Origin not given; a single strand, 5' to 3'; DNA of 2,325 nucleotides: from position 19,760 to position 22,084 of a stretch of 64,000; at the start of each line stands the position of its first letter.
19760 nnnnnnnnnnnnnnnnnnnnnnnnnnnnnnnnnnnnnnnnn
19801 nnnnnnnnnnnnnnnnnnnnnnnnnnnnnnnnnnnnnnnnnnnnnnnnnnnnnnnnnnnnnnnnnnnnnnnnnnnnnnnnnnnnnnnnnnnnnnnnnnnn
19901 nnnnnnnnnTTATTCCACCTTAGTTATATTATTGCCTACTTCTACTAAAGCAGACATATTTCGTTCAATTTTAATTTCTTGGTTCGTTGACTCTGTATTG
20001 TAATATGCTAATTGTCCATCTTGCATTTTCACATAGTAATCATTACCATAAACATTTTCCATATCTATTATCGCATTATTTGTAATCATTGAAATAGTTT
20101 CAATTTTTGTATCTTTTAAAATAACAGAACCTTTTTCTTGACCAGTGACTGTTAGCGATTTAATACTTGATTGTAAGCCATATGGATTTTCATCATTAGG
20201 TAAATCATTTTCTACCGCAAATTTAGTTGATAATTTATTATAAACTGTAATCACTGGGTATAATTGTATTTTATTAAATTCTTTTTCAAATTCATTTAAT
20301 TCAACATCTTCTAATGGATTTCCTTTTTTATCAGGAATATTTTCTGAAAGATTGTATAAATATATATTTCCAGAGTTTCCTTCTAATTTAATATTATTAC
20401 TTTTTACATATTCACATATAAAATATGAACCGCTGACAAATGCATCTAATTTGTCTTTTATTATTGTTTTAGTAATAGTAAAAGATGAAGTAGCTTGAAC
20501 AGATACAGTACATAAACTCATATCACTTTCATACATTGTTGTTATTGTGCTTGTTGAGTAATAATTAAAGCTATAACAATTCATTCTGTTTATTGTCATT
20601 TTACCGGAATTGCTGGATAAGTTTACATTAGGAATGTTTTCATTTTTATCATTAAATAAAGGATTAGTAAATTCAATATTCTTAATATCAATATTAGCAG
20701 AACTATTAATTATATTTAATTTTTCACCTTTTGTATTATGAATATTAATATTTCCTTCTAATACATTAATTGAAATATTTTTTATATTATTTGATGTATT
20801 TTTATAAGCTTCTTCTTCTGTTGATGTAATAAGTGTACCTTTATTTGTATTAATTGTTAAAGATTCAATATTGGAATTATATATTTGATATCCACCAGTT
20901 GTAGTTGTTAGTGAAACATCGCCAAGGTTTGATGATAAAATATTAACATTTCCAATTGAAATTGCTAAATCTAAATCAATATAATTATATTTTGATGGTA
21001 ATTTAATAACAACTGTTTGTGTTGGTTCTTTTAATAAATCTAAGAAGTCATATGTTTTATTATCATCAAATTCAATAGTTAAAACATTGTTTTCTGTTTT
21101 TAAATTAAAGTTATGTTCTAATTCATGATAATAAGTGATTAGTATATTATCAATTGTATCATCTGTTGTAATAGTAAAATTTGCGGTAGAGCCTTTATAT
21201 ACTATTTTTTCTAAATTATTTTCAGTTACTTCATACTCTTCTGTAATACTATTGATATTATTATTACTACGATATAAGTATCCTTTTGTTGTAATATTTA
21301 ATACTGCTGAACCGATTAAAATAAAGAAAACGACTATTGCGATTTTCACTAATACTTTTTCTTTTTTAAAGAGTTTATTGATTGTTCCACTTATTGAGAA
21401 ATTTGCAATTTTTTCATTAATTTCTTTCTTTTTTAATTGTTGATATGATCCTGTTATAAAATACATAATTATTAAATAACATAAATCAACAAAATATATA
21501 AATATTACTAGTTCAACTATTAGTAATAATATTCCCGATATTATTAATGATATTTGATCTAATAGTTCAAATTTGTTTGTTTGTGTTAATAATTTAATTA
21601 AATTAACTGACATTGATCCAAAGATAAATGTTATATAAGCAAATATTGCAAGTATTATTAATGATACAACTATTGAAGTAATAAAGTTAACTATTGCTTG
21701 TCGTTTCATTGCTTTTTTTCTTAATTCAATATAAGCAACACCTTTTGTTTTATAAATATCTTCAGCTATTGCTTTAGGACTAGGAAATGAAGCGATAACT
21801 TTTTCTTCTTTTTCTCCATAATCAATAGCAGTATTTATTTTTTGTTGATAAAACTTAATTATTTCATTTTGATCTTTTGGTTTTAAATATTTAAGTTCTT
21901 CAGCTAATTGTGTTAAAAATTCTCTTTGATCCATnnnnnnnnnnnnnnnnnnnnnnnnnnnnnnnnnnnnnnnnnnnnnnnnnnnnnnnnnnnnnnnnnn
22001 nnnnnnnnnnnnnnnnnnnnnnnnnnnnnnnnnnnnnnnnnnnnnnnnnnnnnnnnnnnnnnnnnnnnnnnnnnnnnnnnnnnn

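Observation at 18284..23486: Two ~90% identical GH5 cellulase lipoprotein genes bracket a DUF1700/DUF4097 membrane protein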

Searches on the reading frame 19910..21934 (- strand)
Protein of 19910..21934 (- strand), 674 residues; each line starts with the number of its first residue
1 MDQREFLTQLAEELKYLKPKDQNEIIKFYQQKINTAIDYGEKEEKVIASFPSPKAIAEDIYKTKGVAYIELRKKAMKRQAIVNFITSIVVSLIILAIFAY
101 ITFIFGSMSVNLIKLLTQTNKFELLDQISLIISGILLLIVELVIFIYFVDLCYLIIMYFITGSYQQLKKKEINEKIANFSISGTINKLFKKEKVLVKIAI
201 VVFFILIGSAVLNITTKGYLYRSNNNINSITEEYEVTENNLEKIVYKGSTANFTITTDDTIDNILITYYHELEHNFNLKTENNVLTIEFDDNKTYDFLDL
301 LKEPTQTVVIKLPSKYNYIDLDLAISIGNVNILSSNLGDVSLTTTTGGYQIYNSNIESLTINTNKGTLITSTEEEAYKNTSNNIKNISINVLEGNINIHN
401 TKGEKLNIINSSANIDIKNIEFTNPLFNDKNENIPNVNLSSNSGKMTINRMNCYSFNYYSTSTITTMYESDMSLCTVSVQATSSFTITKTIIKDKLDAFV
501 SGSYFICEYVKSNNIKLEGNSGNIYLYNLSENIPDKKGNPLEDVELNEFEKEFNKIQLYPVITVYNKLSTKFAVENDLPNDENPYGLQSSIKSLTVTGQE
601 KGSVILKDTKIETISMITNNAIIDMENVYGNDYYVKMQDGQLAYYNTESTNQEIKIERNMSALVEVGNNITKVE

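Call 6: search_protein_families(library=pfam, proteins=[window:19910-21934:-], max_evalue=0.01)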
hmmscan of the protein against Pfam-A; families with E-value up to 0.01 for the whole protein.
window:19910-21934:- (674 aa): 3 families
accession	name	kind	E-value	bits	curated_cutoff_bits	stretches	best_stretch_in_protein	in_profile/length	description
PF13349.12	DUF4097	-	5.2e-19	69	22.9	2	242-426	2-178/247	Toastrack DUF4097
PF22564.2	HAAS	-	1.4e-10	41.8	27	1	5-58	1-54/55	HAAS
PF23633.1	PH_GEF_YEL1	-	0.0064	17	25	0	363-417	49-104/186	Guanine-nucleotide exchange factor YEL1 PH domain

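Call 7: search_protein_families(library=ncbifam, proteins=[window:19910-21934:-], max_evalue=0.01)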
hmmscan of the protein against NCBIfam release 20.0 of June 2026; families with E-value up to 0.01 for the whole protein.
window:19910-21934:- (674 aa): 1 family
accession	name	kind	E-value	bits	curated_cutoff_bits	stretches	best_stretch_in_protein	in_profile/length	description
NF049997.1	LiaG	equivalog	2.4e-08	33.5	285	1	199-418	4-210/286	LiaG family protein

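Call 21: find_related_loci(query=A1, collection=genome_contigs, flank=10000)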
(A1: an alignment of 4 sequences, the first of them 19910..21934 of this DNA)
Query A1 (674 aa) in genome_contigs; peptide patterns used: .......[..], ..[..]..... (x = any residue, [..] = any of these).
105 stretches matched a pattern, but none encodes a relative of the query by tblastn (E <= 1e-3).

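Call 38: find_homologous_proteins(query=window:19910-21934:-, max_evalue=0.001)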
Query window:19910-21934:- (674 aa): 13 proteins with E <= 0.001 among 8000 candidates.
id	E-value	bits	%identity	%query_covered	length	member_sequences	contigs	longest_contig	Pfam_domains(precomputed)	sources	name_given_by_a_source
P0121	0.0e+0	1415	99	100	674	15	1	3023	PF13349.13,PF22564.3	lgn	-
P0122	4.4e-286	968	67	100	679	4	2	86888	PF13349.13,PF22564.3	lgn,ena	-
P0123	6.3e-187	641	50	100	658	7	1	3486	PF13349.13,PF22564.3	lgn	-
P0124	9.2e-186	637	49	100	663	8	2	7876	PF13349.13,PF22564.3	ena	-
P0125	4.3e-183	628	48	100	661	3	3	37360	PF13349.13,PF22564.3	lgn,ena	-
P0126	7.9e-183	627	50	100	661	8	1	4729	PF13349.13,PF22564.3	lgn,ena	-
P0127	1.1e-62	231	29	100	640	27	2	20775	PF13349.13,PF22564.3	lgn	-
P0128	3.7e-59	219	33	81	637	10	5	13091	PF13349.13,PF22564.3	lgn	-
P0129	4.5e-58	215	33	80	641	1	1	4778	PF13349.13,PF22564.3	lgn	-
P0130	2.1e-55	207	31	80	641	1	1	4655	PF13349.13,PF22564.3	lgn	-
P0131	3.3e-48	183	31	78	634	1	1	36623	PF22564.3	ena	-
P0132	1.8e-47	180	29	79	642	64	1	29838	PF13349.13,PF22564.3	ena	-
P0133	1.4e-46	177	29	79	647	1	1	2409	PF22564.3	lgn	-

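Call 39: find_encoding_contigs(protein=P0122, flank=10000, max_places=3)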
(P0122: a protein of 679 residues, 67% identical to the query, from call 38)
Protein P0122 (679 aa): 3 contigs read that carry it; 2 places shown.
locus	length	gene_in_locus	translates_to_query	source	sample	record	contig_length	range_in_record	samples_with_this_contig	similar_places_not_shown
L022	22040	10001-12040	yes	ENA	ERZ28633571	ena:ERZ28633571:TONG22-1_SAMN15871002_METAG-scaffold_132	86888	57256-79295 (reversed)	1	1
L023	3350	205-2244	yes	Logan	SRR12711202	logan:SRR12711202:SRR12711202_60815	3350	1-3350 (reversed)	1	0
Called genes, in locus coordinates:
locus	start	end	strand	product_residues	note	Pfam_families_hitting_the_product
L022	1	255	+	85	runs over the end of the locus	PF01479:S4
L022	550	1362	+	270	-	PF00497:SBP_bac_3, PF10613:Lig_chan-Glu_bd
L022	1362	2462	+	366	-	PF00528:BPD_transp_1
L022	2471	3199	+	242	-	PF13175:AAA_15 (weak), PF13476:AAA_23 (faint), PF13555:AAA_29 (faint), PF00005:ABC_tran, PF02463:SMC_N, PF09818:ABC_ATPase (faint), PF13166:AAA_13 (faint), PF13304:AAA_21 (weak)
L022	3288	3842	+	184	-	PF02545:Maf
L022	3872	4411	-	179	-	-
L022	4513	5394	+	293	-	PF01430:HSP33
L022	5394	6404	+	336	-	PF05343:Peptidase_M42, PF01546:Peptidase_M20 (weak)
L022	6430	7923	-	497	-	PF01336:tRNA_anti-codon, PF00152:tRNA-synt_2, PF01409:tRNA-synt_2d (faint)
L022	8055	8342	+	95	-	PF07873:YabP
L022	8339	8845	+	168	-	-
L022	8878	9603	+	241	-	PF02308:MgtC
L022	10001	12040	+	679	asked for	PF22564:HAAS, PF13349:DUF4097 (weak)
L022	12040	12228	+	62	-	-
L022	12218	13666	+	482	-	PF00150:Cellulase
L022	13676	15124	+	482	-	PF00150:Cellulase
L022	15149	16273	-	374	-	PF00206:Lyase_1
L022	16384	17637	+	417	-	PF00275:EPSP_synthase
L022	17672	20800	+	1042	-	-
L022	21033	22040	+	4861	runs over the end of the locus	-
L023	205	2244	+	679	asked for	PF22564:HAAS, PF13349:DUF4097 (weak)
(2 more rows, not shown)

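Call 40: find_encoding_contigs(protein=P0127, flank=10000, max_places=3)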
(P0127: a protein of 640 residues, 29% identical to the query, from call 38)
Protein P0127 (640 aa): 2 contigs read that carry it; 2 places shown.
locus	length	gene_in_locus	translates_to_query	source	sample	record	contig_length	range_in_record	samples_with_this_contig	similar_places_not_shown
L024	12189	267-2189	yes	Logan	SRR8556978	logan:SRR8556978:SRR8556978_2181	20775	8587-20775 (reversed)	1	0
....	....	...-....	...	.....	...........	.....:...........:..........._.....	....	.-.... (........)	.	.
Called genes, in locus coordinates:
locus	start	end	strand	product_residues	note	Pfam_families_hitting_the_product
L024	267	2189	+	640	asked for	PF22564:HAAS, PF13349:DUF4097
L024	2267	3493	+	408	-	PF00464:SHMT, PF00155:Aminotran_1_2, PF01041:DegT_DnrJ_EryC1 (faint), PF01053:Cys_Met_Meta_PP (weak)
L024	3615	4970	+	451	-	PF00106:adh_short (faint), PF02254:TrkA_N, PF03446:NAD_binding_2 (weak), PF03721:UDPG_MGDP_dh_N (weak), PF03807:F420_oxidored (weak), PF02080:TrkA_C, PF02254:TrkA_N, PF02080:TrkA_C (weak), +5 more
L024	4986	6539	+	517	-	PF02386:TrkH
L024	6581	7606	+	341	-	PF01510:Amidase_2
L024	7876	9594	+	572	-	PF12450:vWF_A, PF00092:VWA, PF13519:VWA_2, PF13768:VWA_3, PF12034:YfbK_C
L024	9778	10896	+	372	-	PF00144:Beta-lactamase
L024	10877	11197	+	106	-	PF03819:MazG (weak), PF12643:MazG-like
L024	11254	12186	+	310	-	PF02016:Peptidase_S66, PF17676:Peptidase_S66C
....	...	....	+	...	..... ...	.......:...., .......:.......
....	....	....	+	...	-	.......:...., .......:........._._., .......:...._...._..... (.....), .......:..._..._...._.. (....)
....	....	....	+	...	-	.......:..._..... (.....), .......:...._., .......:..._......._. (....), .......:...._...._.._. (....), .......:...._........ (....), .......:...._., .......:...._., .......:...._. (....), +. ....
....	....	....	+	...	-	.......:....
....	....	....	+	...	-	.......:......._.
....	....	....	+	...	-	?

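Call 41: find_encoding_contigs(protein=P0132, flank=10000, max_places=3)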
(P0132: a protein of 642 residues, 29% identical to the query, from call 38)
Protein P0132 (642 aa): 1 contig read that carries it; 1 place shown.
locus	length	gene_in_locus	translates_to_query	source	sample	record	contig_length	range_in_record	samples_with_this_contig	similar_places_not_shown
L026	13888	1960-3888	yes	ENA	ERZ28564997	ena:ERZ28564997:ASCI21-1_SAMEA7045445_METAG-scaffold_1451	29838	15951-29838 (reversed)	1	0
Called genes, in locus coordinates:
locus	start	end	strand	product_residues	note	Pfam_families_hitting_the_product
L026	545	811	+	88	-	PF05402:PqqD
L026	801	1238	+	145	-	-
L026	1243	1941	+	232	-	PF27840:ScmC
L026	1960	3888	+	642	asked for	PF22564:HAAS (faint), PF13349:DUF4097 (weak)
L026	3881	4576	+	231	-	PF13353:Fer4_12 (weak), PF04055:Radical_SAM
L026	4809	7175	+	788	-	PF03477:ATP-cone, PF13597:NRDD, PF00462:Glutaredoxin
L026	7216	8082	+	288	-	PF00070:Pyr_redox (faint), PF07992:Pyr_redox_2, PF13738:Pyr_redox_3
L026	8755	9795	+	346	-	PF03547:Mem_trans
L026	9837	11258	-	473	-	PF00206:Lyase_1, PF10415:FumaraseC_C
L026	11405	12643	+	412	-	PF00275:EPSP_synthase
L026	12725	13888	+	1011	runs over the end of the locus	-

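Call 59: predict_structure(alignment_id=A5)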
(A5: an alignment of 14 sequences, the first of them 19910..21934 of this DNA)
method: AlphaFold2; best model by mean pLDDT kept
length: 674 residues; sequences in the alignment: 14
mean_pLDDT: 86.6   pTM: 0.72
mean pLDDT of the five models: 86.6, 86.2, 85.8, 84.3, 84.3
residues with pLDDT >= 90: 311; 70-90: 314; 50-70: 35; < 50: 14
segments of 3 or more residues with pLDDT < 50: 541-543, 581-587
pLDDT, mean of each block of 10 residues (from residue 1): 87 82 89 87 85 84 71 73 79 86 86 82 83 87 86 78 59 54 79 81 85 85 88 87 92 94 93 87 92 79 91 88 95 96 95 96 96 89 96 96 96 96 86 90 95 97 96 96 96 96 96 95 94 67 68 89 91 81 48 91 92 93 92 90 87 86 87 73
secondary structure, 60 per line:
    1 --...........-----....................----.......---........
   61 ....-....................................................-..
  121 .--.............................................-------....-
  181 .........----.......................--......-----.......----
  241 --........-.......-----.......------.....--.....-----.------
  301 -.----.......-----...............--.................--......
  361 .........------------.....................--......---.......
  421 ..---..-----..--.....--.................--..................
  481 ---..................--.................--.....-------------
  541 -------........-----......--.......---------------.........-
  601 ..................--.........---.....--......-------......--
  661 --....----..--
elements in order: H3-13 H19-38 H43-49 H53-64 H66-117 H124-168 H176-179 H181-189 H194-216 H219-224 E230-236 E243-250 E252-258 E264-270 E277-281 E284-288 E307-313 E319-333 E336-352 E355-369 E382-402 E405-410 E414-422 E437-441 E444-460 E463-480 E484-501 E504-520 E523-527 H548-555 E561-566 E569-575 E591-599 E601-618 E621-629 E633-637 E640-645 E653-658 E663-666

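Call 61: fold_search(model_id=the predicted structure, library=pdb)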
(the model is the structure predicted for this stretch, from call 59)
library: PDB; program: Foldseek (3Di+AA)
matches with E <= 10: 103; with E <= 0.001: 5
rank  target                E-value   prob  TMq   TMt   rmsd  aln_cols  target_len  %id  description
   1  4opw_A                4.8e-04  1.00  0.17  0.36  11.1       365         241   10  Crystal structure of a putative adhesin (PARMER_02777) from Parabacteroides merdae ATCC 43184 at 1.75 A resolution (released 2014-04-02)
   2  3jx8_D                4.8e-04  0.98  0.13  0.27  13.4       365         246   11  Crystal structure of Putative lipid binding protein (YP_001304415.1) from Parabacteroides distasonis ATCC 8503 at 2.16 (released 2009-11-10)
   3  4opw_B                5.5e-04  1.00  0.20  0.41   9.1       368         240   12  Crystal structure of a putative adhesin (PARMER_02777) from Parabacteroides merdae ATCC 43184 at 1.75 A resolution (released 2014-04-02)
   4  3ljy_B                6.6e-04  1.00  0.18  0.37  10.9       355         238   11  Crystal structure of putative adhesin (YP_001304413.1) from Parabacteroides distasonis ATCC 8503 at 2.41 A resolution (released 2010-03-02)
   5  4qrk                  6.9e-04  1.00  0.16  0.37   9.9       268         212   10  Crystal structure of a putative cell adhesion protein (CLOSPO_03726) from Clostridium sporogenes ATCC 15579 at 1.95 A re (released 2014-07-23)
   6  3ljy_A                2.1e-03  1.00  0.18  0.37  10.3       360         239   12  Crystal structure of putative adhesin (YP_001304413.1) from Parabacteroides distasonis ATCC 8503 at 2.41 A resolution (released 2010-03-02)
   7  7muc_AM               2.2e-03  1.00  0.22  0.39   9.8       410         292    9  Legionella pneumophila Dot/Icm T4SS C1 Reconstruction (released 2021-10-06)
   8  3jx8_A                2.8e-03  0.87  0.13  0.25  13.7       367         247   11  Crystal structure of Putative lipid binding protein (YP_001304415.1) from Parabacteroides distasonis ATCC 8503 at 2.16 (released 2009-11-10)
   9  3lyc_A                4.8e-03  0.97  0.16  0.31  11.5       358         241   11  Crystal structure of Putative pectinase (YP_001304412.1) from Parabacteroides distasonis ATCC 8503 at 2.30 A resolutio (released 2010-03-16)
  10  4ygu_C                5.8e-03  1.00  0.17  0.56   4.5       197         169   13  Crystal structure of a putative adhesin (BACEGG_01763) from Bacteroides eggerthii DSM 20697 at 2.20 A resolution (released 2015-03-11)
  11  4ygu_D                6.3e-03  1.00  0.17  0.50   7.7       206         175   14  Crystal structure of a putative adhesin (BACEGG_01763) from Bacteroides eggerthii DSM 20697 at 2.20 A resolution (released 2015-03-11)
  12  3pet_A                7.9e-03  1.00  0.17  0.44  10.6       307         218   14  Crystal structure of a putative adhesin (BF0245) from Bacteroides fragilis NCTC 9343 at 2.07 A resolution (released 2011-02-09)
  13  3lyc_P                1.4e-02  0.99  0.18  0.41  10.8       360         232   12  Crystal structure of Putative pectinase (YP_001304412.1) from Parabacteroides distasonis ATCC 8503 at 2.30 A resolutio (released 2010-03-16)
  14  3lyc_D                2.5e-02  0.94  0.17  0.37  11.7       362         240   12  Crystal structure of Putative pectinase (YP_001304412.1) from Parabacteroides distasonis ATCC 8503 at 2.30 A resolutio (released 2010-03-16)
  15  3lyc_N                2.6e-02  0.82  0.14  0.32  12.7       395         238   10  Crystal structure of Putative pectinase (YP_001304412.1) from Parabacteroides distasonis ATCC 8503 at 2.30 A resolutio (released 2010-03-16)
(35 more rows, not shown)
